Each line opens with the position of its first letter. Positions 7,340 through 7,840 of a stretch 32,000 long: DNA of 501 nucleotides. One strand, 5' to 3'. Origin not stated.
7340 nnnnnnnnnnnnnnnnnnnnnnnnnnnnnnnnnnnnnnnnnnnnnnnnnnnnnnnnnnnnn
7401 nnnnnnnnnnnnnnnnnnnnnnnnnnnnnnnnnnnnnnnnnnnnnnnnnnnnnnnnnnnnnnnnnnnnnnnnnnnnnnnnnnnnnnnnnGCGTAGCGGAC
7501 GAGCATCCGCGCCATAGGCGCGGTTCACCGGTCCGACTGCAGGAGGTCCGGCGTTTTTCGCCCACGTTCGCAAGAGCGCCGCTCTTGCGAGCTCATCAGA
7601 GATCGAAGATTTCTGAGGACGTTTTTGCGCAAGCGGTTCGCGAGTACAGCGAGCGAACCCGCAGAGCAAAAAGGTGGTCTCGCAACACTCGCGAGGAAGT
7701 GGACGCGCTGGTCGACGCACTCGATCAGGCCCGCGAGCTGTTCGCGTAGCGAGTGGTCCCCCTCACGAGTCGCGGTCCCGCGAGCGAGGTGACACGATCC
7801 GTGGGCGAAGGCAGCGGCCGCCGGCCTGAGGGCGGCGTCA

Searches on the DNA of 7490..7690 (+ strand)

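Call 48: search_dna_similar(query=window:7490-7690:+, collection=plasmids, mode=distant, max_evalue=0.01, max_rows=30)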
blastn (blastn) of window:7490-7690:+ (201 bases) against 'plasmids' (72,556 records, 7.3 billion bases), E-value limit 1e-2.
Records with a match: 7; places in all: 8; records where one place covers at least 80% of the query: 0.
Best place of each record, by identity: 90-95% 1; 80-90% 3; 60-80% 3.
By first word of the organism name: Haloferax 2; Natronorubrum 2; Natrinema 1; Halomontanus 1; Haloarcula 1.
By predicted mobility (MOB-suite, as given by PLSDB): non-mobilizable 7.
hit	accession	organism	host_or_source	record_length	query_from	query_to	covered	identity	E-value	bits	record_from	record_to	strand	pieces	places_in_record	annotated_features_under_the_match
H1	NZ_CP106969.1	Haloferax alexandrinus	-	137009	130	188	29%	85.0%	5e-8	65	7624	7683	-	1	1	none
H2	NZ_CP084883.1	Natrinema zhouii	pure culture,Salt mine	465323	70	132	31%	78.5%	4e-3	49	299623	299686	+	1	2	none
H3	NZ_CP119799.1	Halomontanus rarus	cell culture,sediment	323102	70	132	31%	78.5%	4e-3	49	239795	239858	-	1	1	none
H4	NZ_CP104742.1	Haloferax lucentense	-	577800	130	187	29%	84.7%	2e-7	64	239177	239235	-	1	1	none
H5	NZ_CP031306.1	Natronorubrum bangense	Cell culture,The Bange salt-alkaline ...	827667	76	132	28%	81.0%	3e-4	53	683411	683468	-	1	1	none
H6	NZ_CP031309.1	Natronorubrum bangense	Cell culture,The Bange salt-alkaline ...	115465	76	132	28%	79.3%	4e-3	48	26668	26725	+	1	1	none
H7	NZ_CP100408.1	Haloarcula marina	cell culture,sediment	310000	76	111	18%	91.9%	1e-3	51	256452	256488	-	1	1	none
